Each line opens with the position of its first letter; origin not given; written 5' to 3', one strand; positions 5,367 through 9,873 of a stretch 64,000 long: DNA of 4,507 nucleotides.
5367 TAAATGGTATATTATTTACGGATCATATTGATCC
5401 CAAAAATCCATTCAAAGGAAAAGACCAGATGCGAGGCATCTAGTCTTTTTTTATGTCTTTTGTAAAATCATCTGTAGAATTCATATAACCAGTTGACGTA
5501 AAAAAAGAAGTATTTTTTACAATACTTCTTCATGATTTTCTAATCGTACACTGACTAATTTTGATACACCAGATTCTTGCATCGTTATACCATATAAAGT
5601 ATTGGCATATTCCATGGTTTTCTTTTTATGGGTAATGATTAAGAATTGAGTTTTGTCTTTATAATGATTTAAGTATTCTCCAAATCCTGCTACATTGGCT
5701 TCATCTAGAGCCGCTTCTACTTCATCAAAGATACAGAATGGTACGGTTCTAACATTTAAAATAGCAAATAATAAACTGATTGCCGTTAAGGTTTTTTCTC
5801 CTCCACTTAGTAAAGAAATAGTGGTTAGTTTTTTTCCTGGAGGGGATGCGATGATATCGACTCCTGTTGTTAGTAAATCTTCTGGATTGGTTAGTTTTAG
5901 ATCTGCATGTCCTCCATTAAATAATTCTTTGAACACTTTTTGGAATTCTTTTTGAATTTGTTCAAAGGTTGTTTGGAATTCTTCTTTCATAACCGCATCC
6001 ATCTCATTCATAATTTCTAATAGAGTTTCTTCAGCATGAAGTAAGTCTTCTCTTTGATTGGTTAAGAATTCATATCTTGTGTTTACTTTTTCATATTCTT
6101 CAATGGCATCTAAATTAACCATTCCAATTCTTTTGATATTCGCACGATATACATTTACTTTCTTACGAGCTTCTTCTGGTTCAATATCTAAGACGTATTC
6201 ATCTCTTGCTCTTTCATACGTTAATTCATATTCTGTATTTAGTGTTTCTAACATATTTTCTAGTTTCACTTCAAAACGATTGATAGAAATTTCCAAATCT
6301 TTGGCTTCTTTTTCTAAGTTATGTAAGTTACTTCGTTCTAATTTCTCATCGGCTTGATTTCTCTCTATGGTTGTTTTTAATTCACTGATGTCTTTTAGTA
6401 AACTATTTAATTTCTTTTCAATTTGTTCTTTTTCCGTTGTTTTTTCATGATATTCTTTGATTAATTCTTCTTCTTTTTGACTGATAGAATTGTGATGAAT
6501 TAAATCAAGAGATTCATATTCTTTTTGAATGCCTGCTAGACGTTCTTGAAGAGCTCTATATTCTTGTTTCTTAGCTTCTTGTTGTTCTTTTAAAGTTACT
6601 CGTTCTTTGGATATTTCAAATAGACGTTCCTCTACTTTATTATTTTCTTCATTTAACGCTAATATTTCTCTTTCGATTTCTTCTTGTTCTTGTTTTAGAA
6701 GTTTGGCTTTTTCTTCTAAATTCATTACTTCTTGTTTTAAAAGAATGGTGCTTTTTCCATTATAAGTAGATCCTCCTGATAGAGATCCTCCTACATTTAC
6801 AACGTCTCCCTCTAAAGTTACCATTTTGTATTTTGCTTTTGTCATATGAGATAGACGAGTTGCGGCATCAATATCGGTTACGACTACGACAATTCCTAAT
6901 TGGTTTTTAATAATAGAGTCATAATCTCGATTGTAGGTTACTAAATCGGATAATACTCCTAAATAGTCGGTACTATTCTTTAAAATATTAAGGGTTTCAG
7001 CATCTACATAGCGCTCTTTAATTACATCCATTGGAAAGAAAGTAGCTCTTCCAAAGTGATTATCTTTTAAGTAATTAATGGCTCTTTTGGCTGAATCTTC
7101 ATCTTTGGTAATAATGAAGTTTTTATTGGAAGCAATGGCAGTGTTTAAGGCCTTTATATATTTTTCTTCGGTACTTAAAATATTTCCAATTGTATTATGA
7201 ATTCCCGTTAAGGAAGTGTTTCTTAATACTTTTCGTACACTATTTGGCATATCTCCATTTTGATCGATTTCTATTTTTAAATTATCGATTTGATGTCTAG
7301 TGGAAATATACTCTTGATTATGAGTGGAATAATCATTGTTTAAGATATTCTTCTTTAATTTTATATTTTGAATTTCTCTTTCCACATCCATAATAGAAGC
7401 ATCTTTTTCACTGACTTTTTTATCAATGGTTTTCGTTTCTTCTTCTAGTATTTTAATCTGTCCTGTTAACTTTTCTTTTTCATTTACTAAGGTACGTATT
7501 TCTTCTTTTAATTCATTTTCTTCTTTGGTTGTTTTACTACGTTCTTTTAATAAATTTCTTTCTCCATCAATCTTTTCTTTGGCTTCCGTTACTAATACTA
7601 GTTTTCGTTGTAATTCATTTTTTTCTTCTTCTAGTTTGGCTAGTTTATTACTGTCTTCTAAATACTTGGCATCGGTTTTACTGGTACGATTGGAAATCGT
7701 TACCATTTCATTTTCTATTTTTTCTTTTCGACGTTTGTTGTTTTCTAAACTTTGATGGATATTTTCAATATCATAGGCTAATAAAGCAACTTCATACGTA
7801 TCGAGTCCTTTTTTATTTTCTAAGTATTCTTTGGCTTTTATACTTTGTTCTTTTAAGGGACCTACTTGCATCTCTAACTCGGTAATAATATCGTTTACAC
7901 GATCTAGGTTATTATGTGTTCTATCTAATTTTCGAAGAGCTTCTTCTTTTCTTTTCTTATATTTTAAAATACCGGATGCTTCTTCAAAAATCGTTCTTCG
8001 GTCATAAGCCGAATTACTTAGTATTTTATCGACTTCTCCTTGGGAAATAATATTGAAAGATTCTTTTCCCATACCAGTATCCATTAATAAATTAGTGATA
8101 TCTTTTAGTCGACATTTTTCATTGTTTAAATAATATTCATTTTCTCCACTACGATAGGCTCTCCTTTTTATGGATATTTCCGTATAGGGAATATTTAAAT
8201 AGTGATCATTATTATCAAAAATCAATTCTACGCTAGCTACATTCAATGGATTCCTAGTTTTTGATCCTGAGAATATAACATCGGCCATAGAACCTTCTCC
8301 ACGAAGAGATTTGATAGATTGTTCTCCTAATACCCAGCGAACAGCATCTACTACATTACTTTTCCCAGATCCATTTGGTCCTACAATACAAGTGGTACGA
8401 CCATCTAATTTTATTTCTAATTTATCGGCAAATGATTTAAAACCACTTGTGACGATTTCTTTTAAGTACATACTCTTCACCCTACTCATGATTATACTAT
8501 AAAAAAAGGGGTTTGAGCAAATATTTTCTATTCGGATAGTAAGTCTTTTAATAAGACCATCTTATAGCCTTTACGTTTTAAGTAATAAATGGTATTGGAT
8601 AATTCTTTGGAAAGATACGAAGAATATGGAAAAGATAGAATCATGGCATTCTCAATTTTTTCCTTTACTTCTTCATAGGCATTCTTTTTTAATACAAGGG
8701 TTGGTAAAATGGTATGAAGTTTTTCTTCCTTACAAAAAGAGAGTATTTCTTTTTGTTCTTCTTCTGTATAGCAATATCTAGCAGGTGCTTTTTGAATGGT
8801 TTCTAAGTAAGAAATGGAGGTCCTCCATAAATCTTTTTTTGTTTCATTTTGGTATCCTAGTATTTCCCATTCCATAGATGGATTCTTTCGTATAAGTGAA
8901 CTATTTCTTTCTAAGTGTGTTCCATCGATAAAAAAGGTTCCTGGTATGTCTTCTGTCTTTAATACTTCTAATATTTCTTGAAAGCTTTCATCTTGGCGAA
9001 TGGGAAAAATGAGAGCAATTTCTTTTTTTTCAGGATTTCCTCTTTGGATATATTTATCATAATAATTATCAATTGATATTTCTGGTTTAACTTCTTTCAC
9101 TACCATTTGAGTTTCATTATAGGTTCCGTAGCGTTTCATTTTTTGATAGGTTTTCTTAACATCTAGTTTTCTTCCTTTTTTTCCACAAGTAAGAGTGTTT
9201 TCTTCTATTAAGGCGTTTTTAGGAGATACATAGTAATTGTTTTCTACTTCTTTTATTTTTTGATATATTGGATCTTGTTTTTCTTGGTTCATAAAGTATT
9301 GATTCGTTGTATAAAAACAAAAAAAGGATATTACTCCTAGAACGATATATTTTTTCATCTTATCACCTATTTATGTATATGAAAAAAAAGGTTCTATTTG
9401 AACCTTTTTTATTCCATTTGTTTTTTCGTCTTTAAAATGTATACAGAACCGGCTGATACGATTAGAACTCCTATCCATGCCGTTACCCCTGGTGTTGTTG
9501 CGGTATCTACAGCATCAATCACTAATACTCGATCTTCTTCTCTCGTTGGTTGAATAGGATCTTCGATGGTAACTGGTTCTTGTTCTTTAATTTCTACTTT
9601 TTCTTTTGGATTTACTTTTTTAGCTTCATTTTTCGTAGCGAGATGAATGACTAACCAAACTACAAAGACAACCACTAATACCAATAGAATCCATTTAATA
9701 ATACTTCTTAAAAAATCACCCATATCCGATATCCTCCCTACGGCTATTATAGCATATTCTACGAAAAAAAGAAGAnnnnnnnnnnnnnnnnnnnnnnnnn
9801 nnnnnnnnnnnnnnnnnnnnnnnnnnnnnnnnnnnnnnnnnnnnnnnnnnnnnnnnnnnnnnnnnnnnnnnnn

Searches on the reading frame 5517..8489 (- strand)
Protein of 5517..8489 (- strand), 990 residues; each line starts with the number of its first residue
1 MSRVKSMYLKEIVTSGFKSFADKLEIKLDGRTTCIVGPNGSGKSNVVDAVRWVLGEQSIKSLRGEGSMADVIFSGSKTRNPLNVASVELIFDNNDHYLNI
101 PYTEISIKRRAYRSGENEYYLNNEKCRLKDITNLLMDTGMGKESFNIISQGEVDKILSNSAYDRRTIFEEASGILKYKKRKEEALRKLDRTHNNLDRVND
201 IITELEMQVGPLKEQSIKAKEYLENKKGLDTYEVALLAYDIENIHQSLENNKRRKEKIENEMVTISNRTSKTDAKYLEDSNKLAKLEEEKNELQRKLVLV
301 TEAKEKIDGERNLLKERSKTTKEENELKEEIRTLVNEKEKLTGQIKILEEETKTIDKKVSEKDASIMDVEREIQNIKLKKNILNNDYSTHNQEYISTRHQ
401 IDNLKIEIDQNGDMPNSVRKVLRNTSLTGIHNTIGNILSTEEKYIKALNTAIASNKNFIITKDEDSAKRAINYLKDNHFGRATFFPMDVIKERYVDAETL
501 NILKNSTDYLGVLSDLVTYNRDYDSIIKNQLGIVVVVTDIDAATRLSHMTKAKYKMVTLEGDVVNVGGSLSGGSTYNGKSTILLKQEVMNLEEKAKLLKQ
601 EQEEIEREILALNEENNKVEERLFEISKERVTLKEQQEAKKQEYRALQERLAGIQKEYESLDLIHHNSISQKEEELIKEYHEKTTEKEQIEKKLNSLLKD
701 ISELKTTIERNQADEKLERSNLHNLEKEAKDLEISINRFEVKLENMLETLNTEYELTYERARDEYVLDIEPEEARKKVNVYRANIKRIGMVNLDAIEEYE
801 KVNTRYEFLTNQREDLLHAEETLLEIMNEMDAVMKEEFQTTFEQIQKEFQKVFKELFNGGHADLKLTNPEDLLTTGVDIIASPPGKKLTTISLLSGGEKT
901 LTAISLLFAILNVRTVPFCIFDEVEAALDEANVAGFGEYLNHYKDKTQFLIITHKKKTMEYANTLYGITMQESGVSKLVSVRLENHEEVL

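Call 17: search_protein_families(library=pfam, proteins=[window:5517-8489:-], max_evalue=0.01)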
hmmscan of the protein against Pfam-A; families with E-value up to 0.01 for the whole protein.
window:5517-8489:- (990 aa): 6 families
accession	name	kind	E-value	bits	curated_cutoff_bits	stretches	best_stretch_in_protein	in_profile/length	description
PF02463.25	SMC_N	-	4.2e-59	200.1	40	1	8-977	1-220/220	RecF/RecN/SMC N terminal domain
PF06470.18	SMC_hinge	-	4.7e-22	79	22.5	1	428-546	2-115/116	SMC proteins Flexible Hinge Domain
PF13304.12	AAA_21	-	6e-09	36.8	27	1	33-94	2-52/304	AAA domain, putative AbiEii toxin, Type IV TA system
PF13555.12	AAA_29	-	5.6e-07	29.7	27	1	23-54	16-46/61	P-loop containing region of AAA domain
PF13175.12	AAA_15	-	1.4e-05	25.3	32.1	1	7-412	1-302/374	AAA ATPase domain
PF17675.6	APG6_N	-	0.0041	18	45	1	314-403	35-127/132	Apg6 coiled-coil region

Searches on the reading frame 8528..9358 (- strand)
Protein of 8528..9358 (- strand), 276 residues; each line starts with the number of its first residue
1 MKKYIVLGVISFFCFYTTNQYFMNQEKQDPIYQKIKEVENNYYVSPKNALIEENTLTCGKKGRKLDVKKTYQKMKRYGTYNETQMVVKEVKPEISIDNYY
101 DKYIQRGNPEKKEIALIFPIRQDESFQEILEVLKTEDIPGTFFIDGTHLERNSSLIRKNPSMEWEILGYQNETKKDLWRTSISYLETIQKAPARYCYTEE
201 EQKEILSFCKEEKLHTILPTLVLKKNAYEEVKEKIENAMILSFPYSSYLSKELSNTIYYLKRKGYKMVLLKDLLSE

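Call 17: search_protein_families(library=pfam, proteins=[window:8528-9358:-], max_evalue=0.01)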
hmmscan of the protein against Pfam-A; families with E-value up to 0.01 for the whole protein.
window:8528-9358:- (276 aa): 2 families
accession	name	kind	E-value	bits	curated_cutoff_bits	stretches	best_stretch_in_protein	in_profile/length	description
PF01522.26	Polysacc_deac_1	-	3.2e-06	27.5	23.1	1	107-161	2-56/124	Polysaccharide deacetylase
PF12229.13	PG_binding_4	-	0.0099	16.5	22.1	0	32-72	58-102/117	Putative peptidoglycan binding domain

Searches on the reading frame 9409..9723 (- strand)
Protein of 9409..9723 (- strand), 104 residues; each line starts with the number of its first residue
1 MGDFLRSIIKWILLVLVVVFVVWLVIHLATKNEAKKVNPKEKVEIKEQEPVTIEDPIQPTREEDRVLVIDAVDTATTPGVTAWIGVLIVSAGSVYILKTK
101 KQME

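Call 17: search_protein_families(library=pfam, proteins=[window:9409-9723:-], max_evalue=0.01)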
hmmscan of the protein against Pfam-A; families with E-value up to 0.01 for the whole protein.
window:9409-9723:- (104 aa): 2 families
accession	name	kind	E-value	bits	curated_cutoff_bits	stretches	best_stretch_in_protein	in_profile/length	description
PF16339.10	DUF4969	-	0.0035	18.1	31.4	1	12-73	6-63/79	Domain of unknown function (DUF4969)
PF06667.17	PspB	-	0.0086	16.5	25.6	0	11-45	8-43/73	Phage shock protein B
